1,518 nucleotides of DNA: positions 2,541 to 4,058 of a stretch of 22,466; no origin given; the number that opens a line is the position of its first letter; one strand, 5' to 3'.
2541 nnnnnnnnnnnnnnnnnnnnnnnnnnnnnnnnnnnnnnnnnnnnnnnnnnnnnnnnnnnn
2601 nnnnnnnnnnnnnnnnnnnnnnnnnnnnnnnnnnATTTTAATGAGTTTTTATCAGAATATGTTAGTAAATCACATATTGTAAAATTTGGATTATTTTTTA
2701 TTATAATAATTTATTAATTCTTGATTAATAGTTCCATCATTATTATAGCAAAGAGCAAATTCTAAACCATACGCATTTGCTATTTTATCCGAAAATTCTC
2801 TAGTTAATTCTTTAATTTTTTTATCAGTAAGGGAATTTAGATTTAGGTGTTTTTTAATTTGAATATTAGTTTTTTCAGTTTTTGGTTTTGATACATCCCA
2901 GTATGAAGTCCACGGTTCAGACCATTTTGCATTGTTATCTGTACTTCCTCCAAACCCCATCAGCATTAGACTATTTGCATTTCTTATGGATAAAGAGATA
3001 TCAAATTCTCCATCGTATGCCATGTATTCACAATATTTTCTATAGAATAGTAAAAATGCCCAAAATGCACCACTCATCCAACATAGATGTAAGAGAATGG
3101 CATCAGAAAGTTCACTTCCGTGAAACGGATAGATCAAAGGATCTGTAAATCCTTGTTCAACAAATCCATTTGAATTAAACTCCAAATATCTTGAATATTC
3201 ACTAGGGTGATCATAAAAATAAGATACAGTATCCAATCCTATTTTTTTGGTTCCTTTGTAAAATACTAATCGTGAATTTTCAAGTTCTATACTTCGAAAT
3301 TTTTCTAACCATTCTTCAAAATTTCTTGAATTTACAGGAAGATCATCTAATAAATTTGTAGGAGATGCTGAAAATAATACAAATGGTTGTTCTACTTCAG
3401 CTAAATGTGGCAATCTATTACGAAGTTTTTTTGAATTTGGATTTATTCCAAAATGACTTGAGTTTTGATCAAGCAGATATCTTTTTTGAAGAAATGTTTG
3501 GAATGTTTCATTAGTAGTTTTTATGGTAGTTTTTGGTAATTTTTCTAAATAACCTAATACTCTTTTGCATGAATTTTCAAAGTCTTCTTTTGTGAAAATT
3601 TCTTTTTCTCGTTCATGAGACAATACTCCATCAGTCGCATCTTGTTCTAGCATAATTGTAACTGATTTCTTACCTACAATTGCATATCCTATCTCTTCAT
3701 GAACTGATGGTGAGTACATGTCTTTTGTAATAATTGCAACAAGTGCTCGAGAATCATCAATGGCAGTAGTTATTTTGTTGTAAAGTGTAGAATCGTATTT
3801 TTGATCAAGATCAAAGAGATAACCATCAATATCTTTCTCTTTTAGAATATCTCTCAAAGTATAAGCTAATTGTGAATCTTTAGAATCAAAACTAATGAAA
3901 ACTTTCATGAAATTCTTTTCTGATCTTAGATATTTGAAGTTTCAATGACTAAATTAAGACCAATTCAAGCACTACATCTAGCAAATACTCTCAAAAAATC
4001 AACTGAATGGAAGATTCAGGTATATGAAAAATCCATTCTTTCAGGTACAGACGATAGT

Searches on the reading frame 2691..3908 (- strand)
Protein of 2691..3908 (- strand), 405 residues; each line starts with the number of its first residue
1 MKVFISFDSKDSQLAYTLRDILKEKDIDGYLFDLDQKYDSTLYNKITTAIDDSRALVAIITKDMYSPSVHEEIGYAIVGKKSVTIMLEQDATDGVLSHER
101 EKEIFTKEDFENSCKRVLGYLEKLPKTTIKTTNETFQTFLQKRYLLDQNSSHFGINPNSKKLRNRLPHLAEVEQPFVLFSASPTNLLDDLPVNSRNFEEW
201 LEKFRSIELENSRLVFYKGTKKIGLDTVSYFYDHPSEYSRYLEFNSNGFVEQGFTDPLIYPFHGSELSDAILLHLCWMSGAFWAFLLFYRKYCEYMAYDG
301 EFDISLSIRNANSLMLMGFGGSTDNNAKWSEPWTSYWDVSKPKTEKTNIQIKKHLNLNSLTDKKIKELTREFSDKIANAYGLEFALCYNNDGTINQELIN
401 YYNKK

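Call 3: search_protein_families(library=pfam, proteins=[window:2691-3908:-], max_evalue=0.1)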
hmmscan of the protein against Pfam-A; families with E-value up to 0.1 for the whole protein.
window:2691-3908:- (405 aa): 5 families
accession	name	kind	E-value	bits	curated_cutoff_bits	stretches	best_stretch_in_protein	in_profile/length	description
PF13676.11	TIR_2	-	2.1e-10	41.5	28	1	3-91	1-95/122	TIR domain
PF05014.21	Nuc_deoxyrib_tr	-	0.0083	16.7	28.8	1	7-100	9-110/117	Nucleoside 2-deoxyribosyltransferase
PF10137.14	CAP12-PCTIR_TIR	-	0.023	15.1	24.7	1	2-64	1-63/119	CAP12/Pycsar effector protein, TIR domain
PF01582.25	TIR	-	0.071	13.3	21.3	0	3-77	4-81/179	TIR domain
PF08937.16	ThsB_TIR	-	0.093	13.6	21.2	1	4-85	1-92/100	Thoeris protein ThsB, TIR-like domain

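Call 4: search_protein_families(library=padloc, proteins=[window:2691-3908:-], max_evalue=0.1)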
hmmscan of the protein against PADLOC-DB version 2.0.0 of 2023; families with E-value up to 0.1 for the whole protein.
window:2691-3908:- (405 aa): 3 families
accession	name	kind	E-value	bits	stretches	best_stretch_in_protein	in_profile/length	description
PDLC00419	ThsB1|ThsB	-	0.0051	14.6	1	2-82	29-113/165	TIR-like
PDLC03428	REase_II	-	0.01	13.5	1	7-70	76-140/223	Type II restriction enzyme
PDLC02012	SAVED5--SAVED_TIR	-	0.026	11.6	1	2-66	15-79/404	-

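Call 6: find_homologous_proteins(query=window:2691-3908:-)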
Query window:2691-3908:- (405 aa): 112 proteins with E <= 0.001 among 4233 candidates.
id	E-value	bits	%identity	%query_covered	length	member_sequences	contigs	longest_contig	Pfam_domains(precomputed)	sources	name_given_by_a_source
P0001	3.9e-273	923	100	100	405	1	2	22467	PF13676.12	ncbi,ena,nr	ncbi:MAG: toll/interleukin-1 receptor domain-containing protein [Thaumarchaeota archaeon]|nr:toll/in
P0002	9.1e-235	797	87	100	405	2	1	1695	PF13676.12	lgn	-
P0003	2.5e-200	684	76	96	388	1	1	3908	-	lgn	-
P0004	4.4e-172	591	65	100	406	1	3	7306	PF13676.12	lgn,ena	-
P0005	3.4e-166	571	63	99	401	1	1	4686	PF13676.12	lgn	-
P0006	2.1e-115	404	50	97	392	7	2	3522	PF13676.12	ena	-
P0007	7.7e-115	402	50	100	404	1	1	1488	PF13676.12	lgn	-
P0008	4.2e-112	393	47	100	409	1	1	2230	PF13676.12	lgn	-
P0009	1.9e-109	384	44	100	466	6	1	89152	PF13676.12,PF08937.17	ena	-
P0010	1.9e-108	381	46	100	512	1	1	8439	PF13676.12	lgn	-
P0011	2.3e-108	381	47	100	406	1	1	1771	PF13676.12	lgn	-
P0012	2.1e-107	378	46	99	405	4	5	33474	PF13676.12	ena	-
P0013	7.0e-106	373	46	99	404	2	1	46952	PF13676.12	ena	-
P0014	1.4e-105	372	46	99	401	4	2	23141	PF13676.12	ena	-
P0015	1.2e-104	369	44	99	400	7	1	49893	PF13676.12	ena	-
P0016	2.1e-104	368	46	99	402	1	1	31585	PF13676.12,PF10137.15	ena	-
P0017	5.9e-104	366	43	100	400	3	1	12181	PF13676.12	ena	-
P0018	8.8e-103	362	45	100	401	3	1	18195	PF13676.12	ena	-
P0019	7.7e-102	359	44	100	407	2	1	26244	PF13676.12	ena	-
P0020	1.5e-101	358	44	99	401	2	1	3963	PF13676.12,PF05014.22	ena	-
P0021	8.8e-100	353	44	99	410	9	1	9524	PF13676.12,PF05014.22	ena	-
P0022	7.6e-99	349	44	99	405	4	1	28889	PF13676.12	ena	-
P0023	8.2e-99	349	43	99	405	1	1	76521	PF13676.12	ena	-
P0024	2.4e-97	345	44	99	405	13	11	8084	PF13676.12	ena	-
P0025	2.4e-96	341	43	99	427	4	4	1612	PF13676.12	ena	-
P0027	1.8e-90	322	43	98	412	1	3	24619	PF13676.12,PF05014.22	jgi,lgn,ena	-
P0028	4.4e-90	321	44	97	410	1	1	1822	PF13676.12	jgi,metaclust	metaclust:\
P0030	3.8e-87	311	44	98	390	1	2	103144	PF13676.12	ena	-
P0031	1.2e-86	309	42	99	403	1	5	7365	PF13676.12,PF10137.15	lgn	-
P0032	8.8e-86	306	42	98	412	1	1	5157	PF13676.12,PF05014.22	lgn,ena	-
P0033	2.0e-84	302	43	99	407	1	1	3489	PF13676.12,PF08937.17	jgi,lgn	-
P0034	3.6e-84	301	41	95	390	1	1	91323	PF13676.12,PF05014.22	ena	-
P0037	5.0e-81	291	40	99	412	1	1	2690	PF13676.12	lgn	-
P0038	9.6e-80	287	40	99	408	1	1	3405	PF13676.12,PF10137.15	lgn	-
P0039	1.7e-79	286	39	99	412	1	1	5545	PF13676.12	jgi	-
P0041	7.2e-72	261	38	100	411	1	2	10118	PF13676.12,PF08937.17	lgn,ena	-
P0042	2.4e-71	259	38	99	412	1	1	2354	PF13676.12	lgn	-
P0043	2.5e-69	252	36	100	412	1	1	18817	PF13676.12,PF05014.22,PF10137.15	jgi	jgi:hypothetical protein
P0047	1.2e-56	210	35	96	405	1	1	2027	PF13676.12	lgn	-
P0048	5.8e-48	182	32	97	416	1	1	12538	PF13676.12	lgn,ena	-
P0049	6.1e-48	182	33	98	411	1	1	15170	PF13676.12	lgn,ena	-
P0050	1.6e-47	180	33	98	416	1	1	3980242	PF13676.12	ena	-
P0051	1.7e-47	180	35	97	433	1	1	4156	PF13676.12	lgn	-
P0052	2.1e-46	177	32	100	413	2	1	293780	PF13676.12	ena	-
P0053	5.3e-46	175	32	98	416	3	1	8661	PF13676.12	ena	-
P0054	6.4e-46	175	33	98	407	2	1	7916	PF13676.12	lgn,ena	-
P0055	1.3e-45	174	32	100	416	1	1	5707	PF13676.12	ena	-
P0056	2.7e-45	173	31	98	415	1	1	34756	PF13676.12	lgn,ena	-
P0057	8.9e-45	171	31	97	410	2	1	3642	PF13676.12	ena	-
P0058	9.1e-45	171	38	67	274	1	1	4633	-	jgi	jgi:hypothetical protein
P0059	1.4e-44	171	34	98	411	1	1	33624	PF13676.12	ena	-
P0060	2.9e-44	170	31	97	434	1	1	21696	PF13676.12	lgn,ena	-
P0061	3.5e-44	169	33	98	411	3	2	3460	PF13676.12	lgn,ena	-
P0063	3.9e-44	169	33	98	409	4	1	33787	PF13676.12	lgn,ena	-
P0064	4.4e-44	169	30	98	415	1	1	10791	PF13676.12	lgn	-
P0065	8.6e-44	168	30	98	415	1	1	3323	PF13676.12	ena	-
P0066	1.1e-43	168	31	96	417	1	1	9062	PF13676.12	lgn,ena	-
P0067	2.9e-43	166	32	96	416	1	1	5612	PF13676.12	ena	-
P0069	9.8e-43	165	32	98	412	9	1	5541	PF13676.12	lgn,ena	-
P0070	1.8e-42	164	31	97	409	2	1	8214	PF13676.12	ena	-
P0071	2.1e-42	164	32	97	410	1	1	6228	PF13676.12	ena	-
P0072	2.5e-42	163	33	100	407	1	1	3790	PF13676.12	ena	-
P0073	2.8e-42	163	32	98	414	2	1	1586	PF13676.12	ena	-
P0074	3.4e-42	163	32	98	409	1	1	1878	PF13676.12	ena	-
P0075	3.5e-42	163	31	99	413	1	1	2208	PF13676.12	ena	-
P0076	5.6e-42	162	32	97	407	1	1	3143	PF13676.12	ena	-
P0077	5.6e-42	162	33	98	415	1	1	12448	PF13676.12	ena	-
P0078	2.9e-41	160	30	100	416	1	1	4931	PF13676.12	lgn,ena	-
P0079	3.6e-41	160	33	97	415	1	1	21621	PF13676.12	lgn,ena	-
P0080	6.2e-41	159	57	38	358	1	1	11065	PF13676.12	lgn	-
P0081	7.9e-41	158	30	98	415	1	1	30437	PF13676.12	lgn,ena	-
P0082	1.8e-40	157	30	98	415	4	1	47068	PF13676.12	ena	-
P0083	2.3e-40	157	32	98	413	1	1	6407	PF13676.12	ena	-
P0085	5.4e-40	156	31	98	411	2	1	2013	PF13676.12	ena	-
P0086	6.5e-40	155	31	97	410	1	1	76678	PF13676.12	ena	-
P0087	6.6e-40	155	30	98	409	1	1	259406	PF13676.12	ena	-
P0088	7.5e-40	155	32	98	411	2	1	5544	PF13676.12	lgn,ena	-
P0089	1.1e-39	155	30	99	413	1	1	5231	PF13676.12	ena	-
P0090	2.0e-39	154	31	97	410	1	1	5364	PF13676.12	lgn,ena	-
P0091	2.5e-39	154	30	98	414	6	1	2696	PF13676.12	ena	-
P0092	2.5e-39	154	32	97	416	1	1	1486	PF13676.12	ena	-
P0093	2.6e-39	153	31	98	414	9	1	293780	PF13676.12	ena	-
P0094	2.8e-39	153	31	98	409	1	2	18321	PF13676.12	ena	-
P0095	1.1e-38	151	32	97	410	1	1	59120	PF13676.12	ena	-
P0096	2.5e-38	150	29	99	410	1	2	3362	PF13676.12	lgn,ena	-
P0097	2.1e-37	147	30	98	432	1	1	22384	PF13676.12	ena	-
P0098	8.4e-36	142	31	98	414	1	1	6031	PF13676.12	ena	-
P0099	1.1e-35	141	30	98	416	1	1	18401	PF13676.12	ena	-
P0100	1.9e-35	141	30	98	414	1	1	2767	PF13676.12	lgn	-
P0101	3.4e-35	140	29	98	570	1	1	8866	PF13676.12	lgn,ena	-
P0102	4.9e-35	139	29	98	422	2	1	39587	PF13676.12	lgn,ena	-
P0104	1.2e-32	132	29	97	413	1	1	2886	PF13676.12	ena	-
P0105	1.4e-27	115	31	79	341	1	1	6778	PF13676.12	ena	-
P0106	1.2e-15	76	42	30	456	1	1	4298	PF13676.12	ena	-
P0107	1.1e-13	69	42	31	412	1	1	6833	PF13676.12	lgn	-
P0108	1.2e-13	69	42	30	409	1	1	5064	PF13676.12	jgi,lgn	-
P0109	1.7e-13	68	40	30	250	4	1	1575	PF13676.12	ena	-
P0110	3.5e-12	64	37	38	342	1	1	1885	PF13676.12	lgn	-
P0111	2.2e-11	62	40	34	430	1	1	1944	PF13676.12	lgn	-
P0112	1.5e-10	59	38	30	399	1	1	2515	PF13676.12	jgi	-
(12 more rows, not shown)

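Call 9: find_encoding_contigs(protein=P0009, flank=6000, max_places=3)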
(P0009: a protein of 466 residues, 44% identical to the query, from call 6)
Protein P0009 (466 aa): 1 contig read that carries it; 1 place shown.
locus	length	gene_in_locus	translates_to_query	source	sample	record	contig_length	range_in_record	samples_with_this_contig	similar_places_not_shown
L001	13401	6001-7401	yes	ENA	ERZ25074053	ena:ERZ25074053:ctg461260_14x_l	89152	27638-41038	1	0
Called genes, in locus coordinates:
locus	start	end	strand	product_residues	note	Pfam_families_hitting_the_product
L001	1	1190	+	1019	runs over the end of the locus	PF04313:HSDR_N, PF00270:DEAD (weak), PF04851:ResIII, PF18766:SWI2_SNF2, PF22679:T1R_D3-like, PF11867:T1RH-like_C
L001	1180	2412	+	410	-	PF01420:Methylase_S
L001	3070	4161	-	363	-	PF13565:HTH_32 (weak), PF13358:DDE_3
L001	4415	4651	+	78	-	-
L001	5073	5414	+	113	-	-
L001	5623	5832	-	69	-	-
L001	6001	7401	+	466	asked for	PF08937:ThsB_TIR (faint), PF13676:TIR_2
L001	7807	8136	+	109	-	PF07693:KAP_NTPase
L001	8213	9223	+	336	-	PF07693:KAP_NTPase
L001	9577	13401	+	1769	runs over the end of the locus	PF00535:Glycos_transf_2, PF13641:Glyco_tranf_2_3 (faint), PF08241:Methyltransf_11, PF08242:Methyltransf_12, PF13489:Methyltransf_23, PF13649:Methyltransf_25, PF13847:Methyltransf_31 (weak), PF00535:Glycos_transf_2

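Call 10: find_encoding_contigs(protein=P0004, flank=6000, max_places=3)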
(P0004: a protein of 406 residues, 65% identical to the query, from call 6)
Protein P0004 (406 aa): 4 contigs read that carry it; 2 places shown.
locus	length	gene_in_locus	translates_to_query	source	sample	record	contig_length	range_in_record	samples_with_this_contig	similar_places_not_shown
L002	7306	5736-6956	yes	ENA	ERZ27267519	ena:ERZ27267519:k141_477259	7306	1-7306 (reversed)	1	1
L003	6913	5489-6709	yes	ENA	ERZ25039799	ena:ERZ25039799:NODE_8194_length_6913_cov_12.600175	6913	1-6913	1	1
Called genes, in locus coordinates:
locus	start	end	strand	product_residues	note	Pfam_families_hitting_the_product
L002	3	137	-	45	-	?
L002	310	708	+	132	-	PF13273:DUF4064 (faint)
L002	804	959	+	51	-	-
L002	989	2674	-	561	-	-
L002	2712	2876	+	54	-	-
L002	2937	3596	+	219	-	-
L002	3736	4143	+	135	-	-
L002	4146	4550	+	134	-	-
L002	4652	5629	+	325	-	-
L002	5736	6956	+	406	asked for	PF13676:TIR_2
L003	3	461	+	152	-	?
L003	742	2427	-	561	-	-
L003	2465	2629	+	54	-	-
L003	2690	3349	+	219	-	-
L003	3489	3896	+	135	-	-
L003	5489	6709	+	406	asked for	PF13676:TIR_2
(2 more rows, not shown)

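Call 12: find_related_loci(query=A1, collection=genome_contigs, flank=10000)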
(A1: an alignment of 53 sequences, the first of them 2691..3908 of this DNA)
Query A1 (405 aa) in genome_contigs; peptide patterns used: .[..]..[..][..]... (x = any residue, [..] = any of these).
19 stretches matched a pattern; 6 encode a relative of the query (tblastn E <= 1e-3); 6 distinct loci.
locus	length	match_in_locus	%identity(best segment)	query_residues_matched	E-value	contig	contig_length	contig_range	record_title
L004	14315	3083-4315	37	1-403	3e-72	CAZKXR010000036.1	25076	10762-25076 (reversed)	MAG TPA_asm: uncultured Nitrososphaera sp. isolate binchicken_co274_240 genome assembly, contig: NODE_5104_length_25076_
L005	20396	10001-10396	83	1-132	1e-66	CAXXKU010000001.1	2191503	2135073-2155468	MAG: Nitrosopumilus sp. isolate f837b10d-fa0a-4887-b276-3e9614c5383a genome assembly, contig: contig_1, whole genome sho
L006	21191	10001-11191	31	1-392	4e-51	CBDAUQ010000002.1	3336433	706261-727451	MAG: Cenarchaeum sp. isolate d8c039c0-47ae-4276-bf28-ececfd51b7c1 genome assembly, contig: contig_2, whole genome shotgu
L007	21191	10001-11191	30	1-395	7e-48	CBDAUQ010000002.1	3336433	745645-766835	MAG: Cenarchaeum sp. isolate d8c039c0-47ae-4276-bf28-ececfd51b7c1 genome assembly, contig: contig_2, whole genome shotgu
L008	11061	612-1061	37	1-153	5e-19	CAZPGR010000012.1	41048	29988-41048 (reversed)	MAG TPA_asm: uncultured Nitrosopumilaceae archaeon isolate binchicken_co84_148 genome assembly, contig: k141_523776, who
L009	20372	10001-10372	35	1-120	1e-12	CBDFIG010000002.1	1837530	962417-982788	MAG: Nitrosopumilus sp. isolate 41e30ba3-b6f6-43af-a9d5-697a66a5e9ae genome assembly, contig: contig_2, whole genome sho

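Call 13: find_related_loci(query=A1, collection=metagenome_contigs, flank=10000)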
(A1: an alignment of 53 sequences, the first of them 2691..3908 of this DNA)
Query A1 (405 aa) in metagenome_contigs; peptide patterns used: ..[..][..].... (x = any residue, [..] = any of these).
119 stretches matched a pattern; 17 encode a relative of the query (tblastn E <= 1e-3); 17 distinct loci.
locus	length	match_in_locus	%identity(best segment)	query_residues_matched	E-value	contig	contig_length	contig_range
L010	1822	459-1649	44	1-393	3e-95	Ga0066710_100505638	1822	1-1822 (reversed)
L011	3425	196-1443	38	1-404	1e-79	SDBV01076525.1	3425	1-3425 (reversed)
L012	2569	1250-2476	37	1-403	3e-72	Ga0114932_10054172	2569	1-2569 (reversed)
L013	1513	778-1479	33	1-230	2e-26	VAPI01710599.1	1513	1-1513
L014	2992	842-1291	41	1-144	1e-24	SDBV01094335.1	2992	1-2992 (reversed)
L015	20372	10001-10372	45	1-121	7e-25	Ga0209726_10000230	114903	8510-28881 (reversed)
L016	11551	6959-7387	39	1-147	1e-19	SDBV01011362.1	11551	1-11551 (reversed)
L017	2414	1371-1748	41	1-123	5e-19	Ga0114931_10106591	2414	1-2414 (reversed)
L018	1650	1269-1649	36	3-126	1e-17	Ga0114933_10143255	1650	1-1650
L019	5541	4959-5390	33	3-143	4e-14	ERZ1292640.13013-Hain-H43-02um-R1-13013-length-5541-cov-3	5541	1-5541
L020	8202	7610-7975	30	1-121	8e-14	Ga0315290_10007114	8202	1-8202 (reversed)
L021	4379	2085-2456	35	2-127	8e-13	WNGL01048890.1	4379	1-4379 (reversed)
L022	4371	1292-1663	35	2-127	8e-13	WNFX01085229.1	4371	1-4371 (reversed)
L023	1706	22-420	34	1-133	6e-13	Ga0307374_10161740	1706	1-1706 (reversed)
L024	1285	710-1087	34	1-121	4e-12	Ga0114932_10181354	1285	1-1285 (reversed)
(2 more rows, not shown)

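Call 22: search_protein_families(library=pfam, proteins=[L007:5637-8495:+, L007:8467-9870:+], max_evalue=0.05)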
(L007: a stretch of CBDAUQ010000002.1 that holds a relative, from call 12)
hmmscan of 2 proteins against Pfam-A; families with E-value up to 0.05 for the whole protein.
L007:5637-8495:+ (953 aa): 7 families
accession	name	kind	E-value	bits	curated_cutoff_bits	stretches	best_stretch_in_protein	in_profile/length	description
PF13304.12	AAA_21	-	3.9e-21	76.8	27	1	83-406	1-303/304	AAA domain, putative AbiEii toxin, Type IV TA system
PF13175.12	AAA_15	-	6.1e-21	75.9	32.1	2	243-405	255-373/374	AAA ATPase domain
PF02463.25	SMC_N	-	3.6e-10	40.1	40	1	61-100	2-43/220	RecF/RecN/SMC N terminal domain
PF20469.4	OLD-like_TOPRIM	-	3.2e-07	31.2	23.2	1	450-514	2-65/67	Overcoming lysogenization defect protein-like, TOPRIM domain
PF13476.12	AAA_23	-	7.4e-07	30.4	27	1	63-102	1-40/201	AAA domain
PF00005.33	ABC_tran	-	3.9e-05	24.7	25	1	76-105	6-35/137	ABC transporter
PF13555.12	AAA_29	-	0.00034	20.7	27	1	61-103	1-44/61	P-loop containing region of AAA domain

L007:8467-9870:+ (468 aa): 0 families

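Call 24: find_encoding_contigs(protein=P0003, flank=6000, max_places=2)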
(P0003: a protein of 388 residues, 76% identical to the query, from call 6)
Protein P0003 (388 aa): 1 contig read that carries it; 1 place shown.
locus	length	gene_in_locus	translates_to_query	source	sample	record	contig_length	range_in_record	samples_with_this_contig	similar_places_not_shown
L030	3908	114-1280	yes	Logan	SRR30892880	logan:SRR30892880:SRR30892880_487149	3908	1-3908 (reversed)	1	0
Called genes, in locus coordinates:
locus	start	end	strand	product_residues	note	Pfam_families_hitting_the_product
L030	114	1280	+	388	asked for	-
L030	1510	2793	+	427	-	-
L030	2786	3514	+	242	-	PF00089:Trypsin (weak), PF13365:Trypsin_2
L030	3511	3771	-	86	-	-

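Call 25: find_encoding_contigs(protein=P0005, flank=6000, max_places=2)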
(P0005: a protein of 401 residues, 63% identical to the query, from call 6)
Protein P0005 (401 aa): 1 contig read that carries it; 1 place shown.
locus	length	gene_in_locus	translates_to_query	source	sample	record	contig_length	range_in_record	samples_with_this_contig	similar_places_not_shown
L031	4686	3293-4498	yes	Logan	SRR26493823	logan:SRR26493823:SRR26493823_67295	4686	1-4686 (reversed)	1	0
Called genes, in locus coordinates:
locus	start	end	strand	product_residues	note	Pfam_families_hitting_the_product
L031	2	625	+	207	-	?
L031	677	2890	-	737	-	PF02463:SMC_N, PF13175:AAA_15, PF13304:AAA_21, PF20469:OLD-like_TOPRIM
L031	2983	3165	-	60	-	-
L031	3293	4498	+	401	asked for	PF13676:TIR_2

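Call 26: find_encoding_contigs(protein=P0012, flank=8000, max_places=4)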
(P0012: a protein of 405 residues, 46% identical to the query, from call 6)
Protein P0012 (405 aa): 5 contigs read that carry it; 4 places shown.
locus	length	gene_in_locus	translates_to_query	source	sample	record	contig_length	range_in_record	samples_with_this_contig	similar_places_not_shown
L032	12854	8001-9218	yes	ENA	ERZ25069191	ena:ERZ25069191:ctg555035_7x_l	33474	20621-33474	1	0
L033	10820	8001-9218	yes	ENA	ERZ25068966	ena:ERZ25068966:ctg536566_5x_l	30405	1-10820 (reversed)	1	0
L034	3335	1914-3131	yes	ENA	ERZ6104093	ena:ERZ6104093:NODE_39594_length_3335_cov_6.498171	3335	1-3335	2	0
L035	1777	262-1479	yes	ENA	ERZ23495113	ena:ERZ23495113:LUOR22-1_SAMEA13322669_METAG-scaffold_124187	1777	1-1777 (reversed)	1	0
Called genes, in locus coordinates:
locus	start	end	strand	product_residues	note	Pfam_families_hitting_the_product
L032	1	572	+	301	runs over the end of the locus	PF01609:DDE_Tnp_1 (weak)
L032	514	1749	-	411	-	PF01609:DDE_Tnp_1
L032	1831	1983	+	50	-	-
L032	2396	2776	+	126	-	-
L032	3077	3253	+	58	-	-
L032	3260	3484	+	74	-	-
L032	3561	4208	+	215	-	-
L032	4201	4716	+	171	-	-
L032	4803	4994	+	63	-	-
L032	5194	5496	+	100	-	-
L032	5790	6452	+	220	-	PF13592:HTH_33 (faint), PF13358:DDE_3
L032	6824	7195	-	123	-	-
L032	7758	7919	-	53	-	-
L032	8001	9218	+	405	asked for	PF13676:TIR_2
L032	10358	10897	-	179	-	-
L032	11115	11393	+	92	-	PF03050:DDE_Tnp_IS66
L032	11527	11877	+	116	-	-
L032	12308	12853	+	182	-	?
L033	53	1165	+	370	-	PF13651:EcoRI_methylase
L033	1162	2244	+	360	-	PF03235:GmrSD_N, PF01844:HNH, PF14279:HNH_5 (faint)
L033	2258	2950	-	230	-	PF12762:DDE_Tnp_IS1595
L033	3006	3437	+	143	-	PF13384:HTH_23 (weak), PF13551:HTH_29, PF13565:HTH_32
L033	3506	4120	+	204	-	PF13592:HTH_33 (faint), PF13358:DDE_3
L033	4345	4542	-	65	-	-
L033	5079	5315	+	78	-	-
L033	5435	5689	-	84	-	-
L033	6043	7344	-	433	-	PF03382:DUF285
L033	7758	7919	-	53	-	-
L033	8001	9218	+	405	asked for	PF13676:TIR_2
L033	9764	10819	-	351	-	?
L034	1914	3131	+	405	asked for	PF13676:TIR_2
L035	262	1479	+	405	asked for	PF13676:TIR_2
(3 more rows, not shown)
